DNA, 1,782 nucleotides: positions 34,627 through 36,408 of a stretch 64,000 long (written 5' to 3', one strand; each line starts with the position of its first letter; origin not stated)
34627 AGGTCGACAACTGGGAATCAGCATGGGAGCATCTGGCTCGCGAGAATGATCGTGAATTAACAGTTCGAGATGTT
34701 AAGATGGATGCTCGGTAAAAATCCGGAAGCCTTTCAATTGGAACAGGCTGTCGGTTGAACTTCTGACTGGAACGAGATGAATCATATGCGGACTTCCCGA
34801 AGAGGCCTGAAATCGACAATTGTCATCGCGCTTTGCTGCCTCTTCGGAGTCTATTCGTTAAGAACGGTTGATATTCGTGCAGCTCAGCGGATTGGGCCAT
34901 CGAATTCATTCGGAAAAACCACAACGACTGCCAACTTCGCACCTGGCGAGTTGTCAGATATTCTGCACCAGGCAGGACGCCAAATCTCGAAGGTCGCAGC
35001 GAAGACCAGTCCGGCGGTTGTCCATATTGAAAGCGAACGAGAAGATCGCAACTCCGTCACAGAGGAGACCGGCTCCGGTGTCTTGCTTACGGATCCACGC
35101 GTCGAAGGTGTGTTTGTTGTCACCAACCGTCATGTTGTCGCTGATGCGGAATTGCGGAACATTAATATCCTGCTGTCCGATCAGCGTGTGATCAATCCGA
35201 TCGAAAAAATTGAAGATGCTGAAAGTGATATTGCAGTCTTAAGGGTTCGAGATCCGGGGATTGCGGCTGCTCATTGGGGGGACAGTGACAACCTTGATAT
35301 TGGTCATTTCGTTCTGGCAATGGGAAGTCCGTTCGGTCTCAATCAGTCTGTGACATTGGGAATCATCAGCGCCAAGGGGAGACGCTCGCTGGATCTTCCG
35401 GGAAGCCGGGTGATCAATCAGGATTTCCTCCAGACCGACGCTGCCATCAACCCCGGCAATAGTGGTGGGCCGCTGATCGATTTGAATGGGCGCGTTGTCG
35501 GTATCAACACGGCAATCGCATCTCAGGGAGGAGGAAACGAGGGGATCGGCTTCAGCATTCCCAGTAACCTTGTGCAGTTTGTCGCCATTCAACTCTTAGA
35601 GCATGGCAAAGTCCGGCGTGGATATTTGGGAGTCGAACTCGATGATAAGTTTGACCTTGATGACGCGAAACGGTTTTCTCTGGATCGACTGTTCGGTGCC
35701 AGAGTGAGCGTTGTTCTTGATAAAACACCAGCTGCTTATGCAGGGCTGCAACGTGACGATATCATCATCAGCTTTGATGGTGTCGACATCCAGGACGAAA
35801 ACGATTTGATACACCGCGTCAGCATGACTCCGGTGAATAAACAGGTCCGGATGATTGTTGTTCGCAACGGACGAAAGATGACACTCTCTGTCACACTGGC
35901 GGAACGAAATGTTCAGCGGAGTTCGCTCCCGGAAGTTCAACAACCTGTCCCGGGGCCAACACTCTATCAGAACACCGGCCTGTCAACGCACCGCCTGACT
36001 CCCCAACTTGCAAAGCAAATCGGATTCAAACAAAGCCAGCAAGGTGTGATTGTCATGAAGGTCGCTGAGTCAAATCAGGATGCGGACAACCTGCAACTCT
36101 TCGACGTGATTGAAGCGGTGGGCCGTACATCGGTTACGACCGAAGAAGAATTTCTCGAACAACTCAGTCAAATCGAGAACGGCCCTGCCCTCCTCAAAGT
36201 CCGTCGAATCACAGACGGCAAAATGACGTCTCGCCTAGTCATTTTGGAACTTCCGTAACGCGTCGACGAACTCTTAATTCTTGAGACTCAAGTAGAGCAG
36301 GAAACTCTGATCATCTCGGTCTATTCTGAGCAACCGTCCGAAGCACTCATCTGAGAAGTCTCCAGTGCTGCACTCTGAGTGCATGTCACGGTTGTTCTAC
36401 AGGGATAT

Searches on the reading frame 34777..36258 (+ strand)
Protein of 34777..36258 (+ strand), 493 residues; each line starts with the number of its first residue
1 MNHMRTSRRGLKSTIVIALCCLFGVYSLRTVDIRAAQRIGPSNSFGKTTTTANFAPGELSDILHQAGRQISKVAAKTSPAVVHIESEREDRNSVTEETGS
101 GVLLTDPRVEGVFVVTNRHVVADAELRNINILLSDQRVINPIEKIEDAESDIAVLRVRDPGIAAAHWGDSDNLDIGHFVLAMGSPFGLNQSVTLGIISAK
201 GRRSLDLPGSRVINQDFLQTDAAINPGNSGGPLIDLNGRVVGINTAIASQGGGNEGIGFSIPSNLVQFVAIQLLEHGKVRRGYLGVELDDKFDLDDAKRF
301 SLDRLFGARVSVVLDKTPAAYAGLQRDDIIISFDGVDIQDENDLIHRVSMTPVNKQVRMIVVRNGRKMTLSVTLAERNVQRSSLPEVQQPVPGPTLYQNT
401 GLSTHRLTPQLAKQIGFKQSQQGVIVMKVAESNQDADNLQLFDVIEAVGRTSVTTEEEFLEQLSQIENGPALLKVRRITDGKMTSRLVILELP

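Call 6: search_protein_families(library=pfam, proteins=[window:34777-36258:+], max_evalue=0.1)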
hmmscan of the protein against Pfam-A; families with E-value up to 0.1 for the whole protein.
window:34777-36258:+ (493 aa): 9 families
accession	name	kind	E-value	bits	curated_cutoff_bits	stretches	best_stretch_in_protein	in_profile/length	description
PF13365.12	Trypsin_2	-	2e-25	90.7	27.6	1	99-243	1-144/144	Trypsin-like peptidase domain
PF13180.12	PDZ_2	-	3e-17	63.1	27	2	282-374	1-80/80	PDZ domain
PF00089.32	Trypsin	-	7.8e-17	62.3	20.6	1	112-264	35-214/220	Trypsin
PF17820.7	PDZ_6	-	2.4e-11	43.6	27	1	310-363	2-54/54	PDZ domain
PF00595.29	PDZ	-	1.6e-05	25.6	23.2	1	280-359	8-78/81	PDZ domain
PF04495.20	GRASP55_65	-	0.00094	19.9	27.7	1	309-375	46-112/138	GRASP55/65 PDZ-like domain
PF12812.13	PDZ_1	-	0.0078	16.7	28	1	401-466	12-75/78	PDZ-like domain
PF05579.19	Peptidase_S32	-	0.067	12.8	24.7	0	225-253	206-234/297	Equine arteritis virus serine endopeptidase S32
PF02907.21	Peptidase_S29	-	0.099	12.8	25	0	225-264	106-144/149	Hepatitis C virus NS3 protease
